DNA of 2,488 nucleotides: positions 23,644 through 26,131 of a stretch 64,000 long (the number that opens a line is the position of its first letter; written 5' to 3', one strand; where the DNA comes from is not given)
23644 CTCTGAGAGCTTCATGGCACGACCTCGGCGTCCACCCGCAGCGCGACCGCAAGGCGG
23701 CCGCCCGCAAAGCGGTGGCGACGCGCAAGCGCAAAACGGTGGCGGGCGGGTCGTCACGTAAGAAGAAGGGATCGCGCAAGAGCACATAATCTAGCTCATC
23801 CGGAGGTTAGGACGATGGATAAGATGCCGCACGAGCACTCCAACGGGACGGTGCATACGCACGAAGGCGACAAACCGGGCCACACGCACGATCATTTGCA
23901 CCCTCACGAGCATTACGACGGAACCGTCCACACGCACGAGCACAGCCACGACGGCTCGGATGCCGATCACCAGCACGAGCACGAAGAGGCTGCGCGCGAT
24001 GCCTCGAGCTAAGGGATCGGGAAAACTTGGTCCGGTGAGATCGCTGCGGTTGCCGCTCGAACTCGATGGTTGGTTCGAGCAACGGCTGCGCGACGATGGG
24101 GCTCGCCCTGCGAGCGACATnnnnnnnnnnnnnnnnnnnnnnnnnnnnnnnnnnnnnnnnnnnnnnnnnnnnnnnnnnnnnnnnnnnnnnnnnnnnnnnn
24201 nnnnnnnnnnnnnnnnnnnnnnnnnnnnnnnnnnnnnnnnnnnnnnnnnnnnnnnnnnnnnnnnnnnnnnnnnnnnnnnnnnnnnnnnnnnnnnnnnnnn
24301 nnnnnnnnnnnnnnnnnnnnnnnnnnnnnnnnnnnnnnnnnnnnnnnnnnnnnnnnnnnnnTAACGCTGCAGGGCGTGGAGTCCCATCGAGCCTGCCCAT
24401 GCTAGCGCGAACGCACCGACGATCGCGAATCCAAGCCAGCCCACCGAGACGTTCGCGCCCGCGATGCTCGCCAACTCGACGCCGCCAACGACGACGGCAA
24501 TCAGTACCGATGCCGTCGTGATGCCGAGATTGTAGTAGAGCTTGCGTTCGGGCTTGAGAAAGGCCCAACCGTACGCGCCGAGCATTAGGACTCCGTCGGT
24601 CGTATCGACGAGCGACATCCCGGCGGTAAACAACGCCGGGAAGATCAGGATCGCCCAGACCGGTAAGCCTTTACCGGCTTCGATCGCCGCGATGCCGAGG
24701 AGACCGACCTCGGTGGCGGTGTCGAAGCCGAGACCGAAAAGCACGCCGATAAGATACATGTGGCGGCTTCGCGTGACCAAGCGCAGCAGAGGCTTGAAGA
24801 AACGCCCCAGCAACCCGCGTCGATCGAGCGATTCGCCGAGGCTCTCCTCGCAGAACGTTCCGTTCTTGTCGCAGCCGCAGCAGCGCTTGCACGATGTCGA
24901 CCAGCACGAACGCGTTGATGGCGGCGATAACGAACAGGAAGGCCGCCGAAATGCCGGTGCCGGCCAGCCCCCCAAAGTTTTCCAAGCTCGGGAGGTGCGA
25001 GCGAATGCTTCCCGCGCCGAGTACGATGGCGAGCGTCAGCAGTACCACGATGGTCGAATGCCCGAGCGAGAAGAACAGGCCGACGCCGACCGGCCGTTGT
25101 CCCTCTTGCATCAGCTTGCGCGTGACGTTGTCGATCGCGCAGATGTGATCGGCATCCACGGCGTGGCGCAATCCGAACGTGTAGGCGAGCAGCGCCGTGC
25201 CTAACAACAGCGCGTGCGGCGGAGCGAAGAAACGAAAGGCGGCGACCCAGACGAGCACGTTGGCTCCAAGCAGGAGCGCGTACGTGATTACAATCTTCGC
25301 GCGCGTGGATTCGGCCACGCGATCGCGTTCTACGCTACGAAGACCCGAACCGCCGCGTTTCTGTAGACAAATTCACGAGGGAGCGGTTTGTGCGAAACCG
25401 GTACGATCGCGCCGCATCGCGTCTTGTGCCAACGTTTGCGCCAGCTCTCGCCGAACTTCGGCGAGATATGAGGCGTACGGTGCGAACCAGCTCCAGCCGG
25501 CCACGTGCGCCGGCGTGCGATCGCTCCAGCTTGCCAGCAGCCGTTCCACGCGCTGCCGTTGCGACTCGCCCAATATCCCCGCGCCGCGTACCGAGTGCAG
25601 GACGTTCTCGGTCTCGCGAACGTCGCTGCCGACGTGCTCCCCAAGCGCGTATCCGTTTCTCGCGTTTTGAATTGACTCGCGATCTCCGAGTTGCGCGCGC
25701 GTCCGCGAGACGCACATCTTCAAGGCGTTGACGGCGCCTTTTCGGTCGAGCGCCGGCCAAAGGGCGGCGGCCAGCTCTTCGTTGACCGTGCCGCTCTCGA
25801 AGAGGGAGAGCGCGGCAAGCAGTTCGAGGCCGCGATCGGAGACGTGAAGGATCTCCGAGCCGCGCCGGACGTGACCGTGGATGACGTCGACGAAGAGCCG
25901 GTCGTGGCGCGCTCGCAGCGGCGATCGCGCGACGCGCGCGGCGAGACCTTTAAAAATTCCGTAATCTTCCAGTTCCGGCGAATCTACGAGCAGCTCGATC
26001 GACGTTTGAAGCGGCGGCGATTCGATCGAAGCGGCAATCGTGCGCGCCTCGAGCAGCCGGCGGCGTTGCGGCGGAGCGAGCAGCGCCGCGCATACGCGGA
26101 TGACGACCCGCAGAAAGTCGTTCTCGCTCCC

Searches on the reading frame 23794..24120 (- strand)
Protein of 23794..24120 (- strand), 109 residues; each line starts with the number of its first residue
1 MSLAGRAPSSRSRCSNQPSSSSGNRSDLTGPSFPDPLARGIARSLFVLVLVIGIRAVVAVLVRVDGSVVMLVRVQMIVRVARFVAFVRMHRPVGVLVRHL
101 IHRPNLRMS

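Call 10: search_protein_families(library=pfam, proteins=[window:23794-24120:-], max_evalue=0.01)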
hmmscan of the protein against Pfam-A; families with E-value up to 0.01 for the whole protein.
seq(109 aa): 0 families

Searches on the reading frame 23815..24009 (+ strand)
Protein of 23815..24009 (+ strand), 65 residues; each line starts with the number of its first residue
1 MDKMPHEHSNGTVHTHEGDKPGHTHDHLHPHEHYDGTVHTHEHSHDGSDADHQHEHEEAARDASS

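Call 45: search_protein_families(library=ncbifam, proteins=[window:23815-24009:+], max_evalue=0.1)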
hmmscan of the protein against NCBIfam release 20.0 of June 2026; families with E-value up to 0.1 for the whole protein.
seq(65 aa): 0 families

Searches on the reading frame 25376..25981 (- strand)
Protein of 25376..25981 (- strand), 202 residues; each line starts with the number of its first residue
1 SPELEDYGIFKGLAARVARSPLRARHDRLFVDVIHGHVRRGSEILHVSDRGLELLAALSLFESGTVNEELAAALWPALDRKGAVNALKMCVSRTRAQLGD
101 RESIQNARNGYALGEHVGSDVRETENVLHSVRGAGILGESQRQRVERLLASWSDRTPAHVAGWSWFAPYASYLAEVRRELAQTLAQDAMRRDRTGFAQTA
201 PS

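Call 52: search_protein_families(library=pfam, proteins=[window:25376-25981:-], max_evalue=10)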
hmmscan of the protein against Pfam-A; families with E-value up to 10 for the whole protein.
seq(202 aa): 1 family
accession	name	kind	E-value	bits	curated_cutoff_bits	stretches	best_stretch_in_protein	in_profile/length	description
PF00486.34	Trans_reg_C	-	0.0056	17.2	26.2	1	46-109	5-72/77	Transcriptional regulatory protein, C terminal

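Call 66: predict_structure(alignment_id=A4)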
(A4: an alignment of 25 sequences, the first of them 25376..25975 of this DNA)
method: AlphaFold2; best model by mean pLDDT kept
length: 200 residues; sequences in the alignment: 25
mean_pLDDT: 89.7   pTM: 0.81
mean pLDDT of the five models: 89.7, 89.4, 89.1, 87.6, 87.3
residues with pLDDT >= 90: 154; 70-90: 25; 50-70: 15; < 50: 6
segments of 3 or more residues with pLDDT < 50: 1-3
pLDDT, mean of each block of 10 residues (from residue 1): 58 58 79 94 97 97 95 98 98 97 94 94 95 93 94 88 95 96 95 81
secondary structure, 60 per line:
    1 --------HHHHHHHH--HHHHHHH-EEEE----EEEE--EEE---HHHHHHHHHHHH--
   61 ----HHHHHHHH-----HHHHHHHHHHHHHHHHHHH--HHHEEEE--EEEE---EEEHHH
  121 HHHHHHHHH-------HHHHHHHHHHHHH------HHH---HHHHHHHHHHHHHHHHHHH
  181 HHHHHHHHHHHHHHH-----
elements in order: H9-16 H19-25 E27-30 E35-38 E41-43 H47-58 H65-72 H78-96 E102-105 E108-111 E115-117 H118-129 H137-149 H162-195

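Call 68: fold_search(model_id=the predicted structure, library=pdb)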
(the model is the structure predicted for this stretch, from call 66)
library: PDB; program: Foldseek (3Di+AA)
matches with E <= 10: 382; with E <= 0.001: 3
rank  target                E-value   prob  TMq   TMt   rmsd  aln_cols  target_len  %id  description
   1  8hvr_I                1.6e-04  1.00  0.67  0.54   3.1       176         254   25  Cryo-EM structure of AfsR-dependent transcription activation complex with afsS promoter (released 2023-12-27)
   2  8k60_J                1.9e-04  1.00  0.67  0.55   4.2       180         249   24  Cryo-EM structure of Streptomyces coelicolor transcription initiation complex with the global transcription factor Afs (released 2024-07-31)
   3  8k60_I                2.8e-04  1.00  0.64  0.53   4.4       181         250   24  Cryo-EM structure of Streptomyces coelicolor transcription initiation complex with the global transcription factor Afs (released 2024-07-31)
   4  3rjp                  4.5e-03  1.00  0.36  0.70   2.8        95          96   23  Crystal structure of the DNA binding domain of CovR from Streptococcus pyogenes (released 2012-04-25)
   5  7lz9                  1.1e-02  1.00  0.34  0.33  11.1       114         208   28  Inactive form of VanR from S. coelicolor (released 2021-07-14)
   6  1gxp_E                1.3e-02  1.00  0.33  0.60   2.6        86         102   21  PhoB effector domain in complex with pho box DNA. (released 2002-04-29)
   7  6cqg                  1.7e-02  1.00  0.34  0.64   2.8        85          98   26  YycF Effector Domain Structure without DNA bound (released 2019-06-19)
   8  1gxq                  1.8e-02  1.00  0.33  0.59   2.6        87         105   20  Crystal structure of the PhoB effector domain (released 2002-04-29)
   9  2hwv                  1.9e-02  1.00  0.34  0.63   2.6        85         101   24  Crystal structure of an essential response regulator DNA binding domain, VicRc in Enterococcus faecalis, a member of the (released 2007-01-23)
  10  8hig_A                2.3e-02  1.00  0.33  0.64   2.3        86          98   23  Co-crystal structure of C-terminal DNA binding domain of Saccharopolyspora erythraea GlnR in complex with its cognate  (released 2023-11-22)
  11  1gxp_A                2.3e-02  1.00  0.33  0.60   2.4        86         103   21  PhoB effector domain in complex with pho box DNA. (released 2002-04-29)
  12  8hml_A                2.7e-02  1.00  0.33  0.63   2.4        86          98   23  Co-crystal structure of the C terminal DNA binding domain of Saccharopolyspora erythraea GlnR in complex with its cons (released 2023-06-07)
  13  4kny_A                3.2e-02  1.00  0.32  0.29   3.0        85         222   21  Crystal structure of the response regulator KdpE complexed to DNA in an active-like conformation (released 2014-02-19)
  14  2d1v                  3.6e-02  1.00  0.34  0.63   2.1        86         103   24  Crystal structure of DNA-binding domain of Bacillus subtilis YycF (released 2006-09-12)
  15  5u8k_A                3.9e-02  1.00  0.37  0.33  17.0       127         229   24  RitR mutant - C128S (released 2017-12-20)
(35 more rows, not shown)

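Call 108: search_protein_representatives(protein=window:25376-25975:-)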
Query: 200 residues. Proteins with E-value up to 0.001 (for the whole library): 489; up to 1e-10: 161; up to 1e-30: 9. The best 150 are listed.
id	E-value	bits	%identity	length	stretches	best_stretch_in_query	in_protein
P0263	6.2e-75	267.6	67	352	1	4-195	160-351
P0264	8.9e-61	221.4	57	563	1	4-195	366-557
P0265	8.0e-51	188.9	53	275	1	4-178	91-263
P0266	1.9e-50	187.8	55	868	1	3-184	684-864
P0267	2.7e-45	170.9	49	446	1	3-184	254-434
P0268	1.9e-42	161.7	64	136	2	67-190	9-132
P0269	1.3e-41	158.9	47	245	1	4-191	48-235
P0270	8.6e-36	139.9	55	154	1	65-189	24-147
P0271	1.6e-34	135.8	47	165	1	46-192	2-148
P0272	4.1e-26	108.4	40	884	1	2-197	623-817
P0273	2.5e-23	99.3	41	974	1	4-191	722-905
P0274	8.8e-21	91.0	74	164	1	115-179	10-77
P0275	9.6e-21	90.9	34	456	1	14-191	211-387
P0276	1.3e-20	90.5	37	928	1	5-192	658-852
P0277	3.4e-20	89.1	33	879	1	11-188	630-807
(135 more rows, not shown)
